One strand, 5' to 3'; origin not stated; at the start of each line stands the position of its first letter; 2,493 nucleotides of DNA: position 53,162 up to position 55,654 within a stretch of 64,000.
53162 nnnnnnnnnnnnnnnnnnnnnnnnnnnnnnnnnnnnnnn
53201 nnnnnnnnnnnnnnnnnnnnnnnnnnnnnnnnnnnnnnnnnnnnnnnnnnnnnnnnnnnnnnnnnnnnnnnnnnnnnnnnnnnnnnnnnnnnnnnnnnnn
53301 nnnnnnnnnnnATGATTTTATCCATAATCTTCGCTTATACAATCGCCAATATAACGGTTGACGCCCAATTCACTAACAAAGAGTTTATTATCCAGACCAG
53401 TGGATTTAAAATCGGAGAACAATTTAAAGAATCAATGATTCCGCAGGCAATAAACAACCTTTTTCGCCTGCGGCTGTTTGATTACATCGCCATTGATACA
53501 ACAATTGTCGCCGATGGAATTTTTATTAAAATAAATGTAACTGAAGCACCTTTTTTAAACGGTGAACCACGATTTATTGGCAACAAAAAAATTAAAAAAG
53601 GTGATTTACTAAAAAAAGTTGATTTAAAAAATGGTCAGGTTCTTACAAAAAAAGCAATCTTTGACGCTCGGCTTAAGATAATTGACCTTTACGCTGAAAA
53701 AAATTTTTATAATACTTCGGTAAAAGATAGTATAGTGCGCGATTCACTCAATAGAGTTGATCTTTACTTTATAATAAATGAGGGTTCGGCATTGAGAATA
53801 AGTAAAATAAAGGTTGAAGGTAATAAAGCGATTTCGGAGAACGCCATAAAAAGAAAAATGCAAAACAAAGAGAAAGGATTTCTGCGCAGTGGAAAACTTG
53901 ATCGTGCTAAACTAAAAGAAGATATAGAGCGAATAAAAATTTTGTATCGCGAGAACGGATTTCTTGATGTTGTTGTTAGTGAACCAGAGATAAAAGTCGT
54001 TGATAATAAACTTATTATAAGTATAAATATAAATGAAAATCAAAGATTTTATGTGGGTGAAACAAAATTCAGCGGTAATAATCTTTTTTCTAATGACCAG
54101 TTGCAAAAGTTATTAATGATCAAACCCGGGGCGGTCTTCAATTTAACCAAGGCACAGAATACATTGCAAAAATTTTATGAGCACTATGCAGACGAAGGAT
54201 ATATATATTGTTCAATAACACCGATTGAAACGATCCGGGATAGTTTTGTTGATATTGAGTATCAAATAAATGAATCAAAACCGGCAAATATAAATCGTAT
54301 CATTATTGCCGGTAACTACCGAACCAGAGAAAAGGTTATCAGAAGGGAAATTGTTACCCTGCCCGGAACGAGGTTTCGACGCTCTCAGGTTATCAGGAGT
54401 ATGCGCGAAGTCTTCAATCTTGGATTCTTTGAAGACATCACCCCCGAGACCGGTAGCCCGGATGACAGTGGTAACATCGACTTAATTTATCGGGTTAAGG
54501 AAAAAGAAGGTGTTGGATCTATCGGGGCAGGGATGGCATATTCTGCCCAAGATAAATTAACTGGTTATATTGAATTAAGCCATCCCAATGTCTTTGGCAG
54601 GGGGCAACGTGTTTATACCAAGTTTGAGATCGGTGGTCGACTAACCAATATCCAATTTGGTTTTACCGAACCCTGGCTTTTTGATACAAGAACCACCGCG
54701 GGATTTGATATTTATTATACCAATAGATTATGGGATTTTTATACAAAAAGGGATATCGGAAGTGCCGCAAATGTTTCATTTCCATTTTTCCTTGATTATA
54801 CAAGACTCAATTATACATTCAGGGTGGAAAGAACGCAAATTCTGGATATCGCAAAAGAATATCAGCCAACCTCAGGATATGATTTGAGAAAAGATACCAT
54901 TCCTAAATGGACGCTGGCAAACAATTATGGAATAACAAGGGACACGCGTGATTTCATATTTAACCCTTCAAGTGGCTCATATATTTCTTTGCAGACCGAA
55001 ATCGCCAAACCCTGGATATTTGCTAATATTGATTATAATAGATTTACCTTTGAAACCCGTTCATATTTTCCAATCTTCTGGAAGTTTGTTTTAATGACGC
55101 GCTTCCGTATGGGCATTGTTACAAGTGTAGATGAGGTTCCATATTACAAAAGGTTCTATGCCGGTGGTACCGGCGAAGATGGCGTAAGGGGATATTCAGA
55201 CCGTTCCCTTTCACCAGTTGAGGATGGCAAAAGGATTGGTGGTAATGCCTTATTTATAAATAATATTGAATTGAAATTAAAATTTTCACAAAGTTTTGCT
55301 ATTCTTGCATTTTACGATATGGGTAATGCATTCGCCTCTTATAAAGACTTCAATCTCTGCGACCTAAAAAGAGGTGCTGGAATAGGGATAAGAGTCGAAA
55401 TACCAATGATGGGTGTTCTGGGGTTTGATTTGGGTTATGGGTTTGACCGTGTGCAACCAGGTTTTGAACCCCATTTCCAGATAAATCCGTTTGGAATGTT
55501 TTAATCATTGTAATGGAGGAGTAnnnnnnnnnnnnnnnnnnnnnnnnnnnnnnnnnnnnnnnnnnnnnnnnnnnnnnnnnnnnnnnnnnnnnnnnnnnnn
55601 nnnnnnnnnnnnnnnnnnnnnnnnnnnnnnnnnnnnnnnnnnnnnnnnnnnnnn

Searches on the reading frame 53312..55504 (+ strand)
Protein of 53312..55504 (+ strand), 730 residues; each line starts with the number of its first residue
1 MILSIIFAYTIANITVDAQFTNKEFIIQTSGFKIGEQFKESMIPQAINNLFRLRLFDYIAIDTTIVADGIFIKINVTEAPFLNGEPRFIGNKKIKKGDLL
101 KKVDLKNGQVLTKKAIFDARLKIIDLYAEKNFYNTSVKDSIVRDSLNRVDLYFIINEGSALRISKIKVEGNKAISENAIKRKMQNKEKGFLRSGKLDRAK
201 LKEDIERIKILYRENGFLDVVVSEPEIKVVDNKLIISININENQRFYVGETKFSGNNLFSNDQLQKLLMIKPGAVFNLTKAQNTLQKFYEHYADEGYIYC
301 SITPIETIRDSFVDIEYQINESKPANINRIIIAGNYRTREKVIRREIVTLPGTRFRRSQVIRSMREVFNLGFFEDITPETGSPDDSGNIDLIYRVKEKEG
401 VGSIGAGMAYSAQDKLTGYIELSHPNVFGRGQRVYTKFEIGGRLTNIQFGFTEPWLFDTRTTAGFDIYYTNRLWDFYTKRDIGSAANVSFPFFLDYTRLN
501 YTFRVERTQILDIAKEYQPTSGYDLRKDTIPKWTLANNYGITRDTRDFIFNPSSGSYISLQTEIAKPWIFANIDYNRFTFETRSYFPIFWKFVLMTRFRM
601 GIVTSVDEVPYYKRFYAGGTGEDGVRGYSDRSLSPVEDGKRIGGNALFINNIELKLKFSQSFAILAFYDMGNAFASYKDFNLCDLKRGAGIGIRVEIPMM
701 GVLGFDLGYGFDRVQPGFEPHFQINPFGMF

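Call 26: search_protein_families(library=pfam, proteins=[window:53312-55504:+], max_evalue=0.0001)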
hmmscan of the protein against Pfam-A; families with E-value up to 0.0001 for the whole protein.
window:53312-55504:+ (730 aa): 4 families
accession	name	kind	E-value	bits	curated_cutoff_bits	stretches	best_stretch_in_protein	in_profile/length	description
PF01103.29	Omp85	-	2.5e-52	178.9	24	1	426-714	1-309/325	Omp85 superfamily domain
PF07244.20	POTRA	-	1.5e-49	167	21.3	4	162-242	2-78/79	Surface antigen variable number repeat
PF08479.16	POTRA_2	-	3.2e-08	33.7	24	0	162-238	2-73/76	POTRA domain, ShlB-type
PF08478.15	POTRA_1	-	8.4e-05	23.2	23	0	162-209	2-47/69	POTRA domain, FtsQ-type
